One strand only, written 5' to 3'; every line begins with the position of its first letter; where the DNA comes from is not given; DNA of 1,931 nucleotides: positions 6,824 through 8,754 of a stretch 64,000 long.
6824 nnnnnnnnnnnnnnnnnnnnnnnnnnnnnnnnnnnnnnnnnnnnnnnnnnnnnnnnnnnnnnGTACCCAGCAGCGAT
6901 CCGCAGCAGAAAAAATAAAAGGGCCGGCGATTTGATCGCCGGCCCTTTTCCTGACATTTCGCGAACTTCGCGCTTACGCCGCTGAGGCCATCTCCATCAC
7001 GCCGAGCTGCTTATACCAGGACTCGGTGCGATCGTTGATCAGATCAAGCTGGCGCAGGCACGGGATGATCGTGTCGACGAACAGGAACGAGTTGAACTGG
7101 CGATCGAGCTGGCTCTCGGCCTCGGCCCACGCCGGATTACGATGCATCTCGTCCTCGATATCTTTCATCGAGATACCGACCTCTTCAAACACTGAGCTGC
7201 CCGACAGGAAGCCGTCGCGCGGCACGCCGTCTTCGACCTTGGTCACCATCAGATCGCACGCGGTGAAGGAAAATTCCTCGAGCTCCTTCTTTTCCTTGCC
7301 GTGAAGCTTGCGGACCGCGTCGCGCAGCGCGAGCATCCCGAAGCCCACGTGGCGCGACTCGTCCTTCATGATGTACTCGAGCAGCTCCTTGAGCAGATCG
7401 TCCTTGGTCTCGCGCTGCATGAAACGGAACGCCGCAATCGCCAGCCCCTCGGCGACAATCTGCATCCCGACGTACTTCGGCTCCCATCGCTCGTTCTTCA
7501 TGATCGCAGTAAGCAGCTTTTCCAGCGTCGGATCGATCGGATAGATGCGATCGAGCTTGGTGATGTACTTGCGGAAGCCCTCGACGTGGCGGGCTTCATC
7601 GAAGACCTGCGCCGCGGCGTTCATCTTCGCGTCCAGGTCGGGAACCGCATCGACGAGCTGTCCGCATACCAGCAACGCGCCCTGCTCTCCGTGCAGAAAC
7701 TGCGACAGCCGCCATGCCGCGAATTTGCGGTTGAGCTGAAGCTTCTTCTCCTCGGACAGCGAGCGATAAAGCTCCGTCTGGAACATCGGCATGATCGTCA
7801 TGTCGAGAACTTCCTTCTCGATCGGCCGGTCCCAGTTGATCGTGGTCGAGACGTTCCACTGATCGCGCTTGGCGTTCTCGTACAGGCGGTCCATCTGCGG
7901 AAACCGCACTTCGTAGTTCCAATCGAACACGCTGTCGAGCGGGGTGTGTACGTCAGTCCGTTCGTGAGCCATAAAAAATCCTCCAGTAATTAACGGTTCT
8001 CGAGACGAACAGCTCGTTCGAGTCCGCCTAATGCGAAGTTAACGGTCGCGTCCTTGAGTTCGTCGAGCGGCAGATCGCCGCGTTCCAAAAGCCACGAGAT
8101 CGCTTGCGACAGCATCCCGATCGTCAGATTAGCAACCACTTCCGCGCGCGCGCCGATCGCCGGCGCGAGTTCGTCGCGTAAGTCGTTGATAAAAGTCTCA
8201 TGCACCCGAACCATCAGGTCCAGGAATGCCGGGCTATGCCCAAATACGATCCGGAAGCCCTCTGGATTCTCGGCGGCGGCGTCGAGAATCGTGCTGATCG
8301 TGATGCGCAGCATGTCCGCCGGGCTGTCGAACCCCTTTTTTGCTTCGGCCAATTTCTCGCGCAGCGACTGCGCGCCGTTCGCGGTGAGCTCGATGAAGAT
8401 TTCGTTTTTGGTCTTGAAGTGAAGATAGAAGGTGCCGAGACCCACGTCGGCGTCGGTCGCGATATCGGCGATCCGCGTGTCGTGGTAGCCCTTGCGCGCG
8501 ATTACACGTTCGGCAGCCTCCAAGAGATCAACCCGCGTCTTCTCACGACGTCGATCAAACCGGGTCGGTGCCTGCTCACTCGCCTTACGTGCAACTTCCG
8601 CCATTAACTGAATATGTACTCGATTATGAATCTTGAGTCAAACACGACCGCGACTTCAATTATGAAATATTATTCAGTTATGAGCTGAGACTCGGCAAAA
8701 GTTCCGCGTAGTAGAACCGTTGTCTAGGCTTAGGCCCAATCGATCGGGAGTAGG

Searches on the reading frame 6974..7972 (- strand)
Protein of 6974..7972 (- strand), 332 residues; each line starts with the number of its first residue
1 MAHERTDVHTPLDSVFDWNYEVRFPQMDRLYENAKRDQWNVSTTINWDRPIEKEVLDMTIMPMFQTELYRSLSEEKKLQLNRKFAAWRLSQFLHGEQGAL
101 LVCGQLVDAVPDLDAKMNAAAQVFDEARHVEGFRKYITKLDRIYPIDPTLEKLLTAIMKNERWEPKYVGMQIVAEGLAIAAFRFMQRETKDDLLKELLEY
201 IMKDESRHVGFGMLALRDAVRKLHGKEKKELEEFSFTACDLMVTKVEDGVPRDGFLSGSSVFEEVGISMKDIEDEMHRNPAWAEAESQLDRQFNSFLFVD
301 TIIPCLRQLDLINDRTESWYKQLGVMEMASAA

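Call 69: search_protein_families(library=pfam, proteins=[window:6974-7972:-], max_evalue=0.001)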
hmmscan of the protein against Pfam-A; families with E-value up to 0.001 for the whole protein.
window:6974-7972:- (332 aa): 3 families
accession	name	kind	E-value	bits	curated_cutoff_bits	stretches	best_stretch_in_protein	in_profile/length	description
PF11583.14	AurF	-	4.3e-13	49.5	29.6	1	27-245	8-236/282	P-aminobenzoate N-oxygenase AurF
PF00268.27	Ribonuc_red_sm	-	0.00018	21.4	33.6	0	72-243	42-230/281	Ribonucleotide reductase, small chain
PF11266.14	Ald_deCOase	-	0.00092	19.5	28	0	94-224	20-153/218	Long-chain fatty aldehyde decarbonylase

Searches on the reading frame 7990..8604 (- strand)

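Call 69: search_protein_families(library=pfam, proteins=[window:7990-8604:-], max_evalue=0.001)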
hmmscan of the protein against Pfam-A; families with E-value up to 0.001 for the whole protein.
window:7990-8604:- (204 aa): 2 families
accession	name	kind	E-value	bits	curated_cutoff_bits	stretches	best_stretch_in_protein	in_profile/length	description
PF00440.29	TetR_N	-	1.3e-13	50.9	24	1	27-73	1-47/47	Bacterial regulatory proteins, tetR family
PF17932.6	TetR_C_24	-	0.00039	21.1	26.4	0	136-195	49-114/114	Tetracyclin repressor-like, C-terminal domain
